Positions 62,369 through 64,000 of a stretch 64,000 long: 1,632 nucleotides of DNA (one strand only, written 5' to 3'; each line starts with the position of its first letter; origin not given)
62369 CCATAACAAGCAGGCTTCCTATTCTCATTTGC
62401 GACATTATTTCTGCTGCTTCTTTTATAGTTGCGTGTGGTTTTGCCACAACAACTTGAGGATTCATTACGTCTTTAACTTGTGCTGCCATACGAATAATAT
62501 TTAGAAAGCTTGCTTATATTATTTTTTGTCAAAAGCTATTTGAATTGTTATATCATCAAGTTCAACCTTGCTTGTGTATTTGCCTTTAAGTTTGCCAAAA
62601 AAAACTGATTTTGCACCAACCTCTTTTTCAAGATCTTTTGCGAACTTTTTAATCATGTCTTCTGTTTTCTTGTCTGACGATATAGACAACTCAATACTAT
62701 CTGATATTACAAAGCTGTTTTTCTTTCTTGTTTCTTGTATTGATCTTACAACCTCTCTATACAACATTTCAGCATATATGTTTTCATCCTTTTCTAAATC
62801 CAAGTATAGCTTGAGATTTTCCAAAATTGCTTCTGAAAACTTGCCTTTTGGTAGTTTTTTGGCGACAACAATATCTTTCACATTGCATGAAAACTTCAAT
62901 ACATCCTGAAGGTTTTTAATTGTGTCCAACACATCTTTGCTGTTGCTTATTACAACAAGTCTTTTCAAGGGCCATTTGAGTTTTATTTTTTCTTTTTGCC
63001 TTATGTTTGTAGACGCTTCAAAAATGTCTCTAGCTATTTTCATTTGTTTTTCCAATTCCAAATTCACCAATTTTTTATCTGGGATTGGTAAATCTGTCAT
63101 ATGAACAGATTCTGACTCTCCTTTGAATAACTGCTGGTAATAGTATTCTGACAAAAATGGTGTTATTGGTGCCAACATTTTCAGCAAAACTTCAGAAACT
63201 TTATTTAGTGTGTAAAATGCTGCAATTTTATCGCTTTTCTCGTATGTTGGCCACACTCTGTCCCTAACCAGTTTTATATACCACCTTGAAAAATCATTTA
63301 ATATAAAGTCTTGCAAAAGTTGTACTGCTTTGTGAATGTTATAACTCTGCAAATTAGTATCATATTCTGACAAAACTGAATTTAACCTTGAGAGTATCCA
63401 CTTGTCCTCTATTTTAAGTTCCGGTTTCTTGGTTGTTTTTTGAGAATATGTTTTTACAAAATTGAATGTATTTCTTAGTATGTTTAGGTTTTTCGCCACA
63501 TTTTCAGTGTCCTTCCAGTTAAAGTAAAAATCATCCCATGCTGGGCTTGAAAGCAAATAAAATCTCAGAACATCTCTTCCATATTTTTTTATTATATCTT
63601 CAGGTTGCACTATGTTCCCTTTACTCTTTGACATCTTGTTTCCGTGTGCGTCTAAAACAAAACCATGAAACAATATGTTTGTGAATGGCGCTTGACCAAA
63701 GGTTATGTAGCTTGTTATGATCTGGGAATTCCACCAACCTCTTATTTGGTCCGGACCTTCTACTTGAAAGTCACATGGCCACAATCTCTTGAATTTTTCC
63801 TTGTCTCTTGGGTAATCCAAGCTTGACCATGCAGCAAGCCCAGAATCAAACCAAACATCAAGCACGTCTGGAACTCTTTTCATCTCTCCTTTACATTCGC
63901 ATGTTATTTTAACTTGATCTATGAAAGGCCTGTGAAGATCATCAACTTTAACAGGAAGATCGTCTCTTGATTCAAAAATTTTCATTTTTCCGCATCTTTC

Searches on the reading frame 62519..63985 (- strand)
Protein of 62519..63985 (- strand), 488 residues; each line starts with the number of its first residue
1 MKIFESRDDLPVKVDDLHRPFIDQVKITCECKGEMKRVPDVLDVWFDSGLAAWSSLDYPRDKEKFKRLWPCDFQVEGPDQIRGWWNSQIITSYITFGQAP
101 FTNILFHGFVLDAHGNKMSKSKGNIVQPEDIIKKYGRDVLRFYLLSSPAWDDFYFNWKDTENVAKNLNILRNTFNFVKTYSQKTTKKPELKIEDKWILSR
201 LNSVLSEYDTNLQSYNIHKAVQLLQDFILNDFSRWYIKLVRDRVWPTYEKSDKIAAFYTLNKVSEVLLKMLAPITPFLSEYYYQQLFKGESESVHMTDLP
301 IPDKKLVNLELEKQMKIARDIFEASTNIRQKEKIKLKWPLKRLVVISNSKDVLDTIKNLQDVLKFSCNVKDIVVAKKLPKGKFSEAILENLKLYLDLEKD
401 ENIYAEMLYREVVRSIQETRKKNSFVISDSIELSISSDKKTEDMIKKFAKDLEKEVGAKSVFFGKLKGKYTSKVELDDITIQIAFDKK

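Call 11: search_protein_families(library=pfam, proteins=[window:62519-63985:-], max_evalue=0.001)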
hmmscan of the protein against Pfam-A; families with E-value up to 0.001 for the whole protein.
window:62519-63985:- (488 aa): 6 families
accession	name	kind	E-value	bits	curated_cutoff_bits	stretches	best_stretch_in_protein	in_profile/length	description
PF00133.28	tRNA-synt_1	-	1.1e-43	150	22.7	1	16-153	276-411/414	tRNA synthetases class I (I, L, M and V)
PF08264.19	Anticodon_1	-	2e-36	125.5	25.1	1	194-341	1-145/148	Anticodon-binding domain of tRNA ligase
PF19302.4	DUF5915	-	2.4e-13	50.5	27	1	382-487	91-194/195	Domain of unknown function (DUF5915)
PF09334.17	tRNA-synt_1g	-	4.6e-12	45.9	20.1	1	41-178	244-388/391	tRNA synthetases class I (M)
PF01406.26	tRNA-synt_1e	-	4.9e-07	29.9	27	1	88-147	225-283/301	tRNA synthetases class I (C) catalytic domain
PF01921.24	tRNA-synt_1f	-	5.2e-07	29.3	27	1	89-174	256-339/360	tRNA synthetases class I (K)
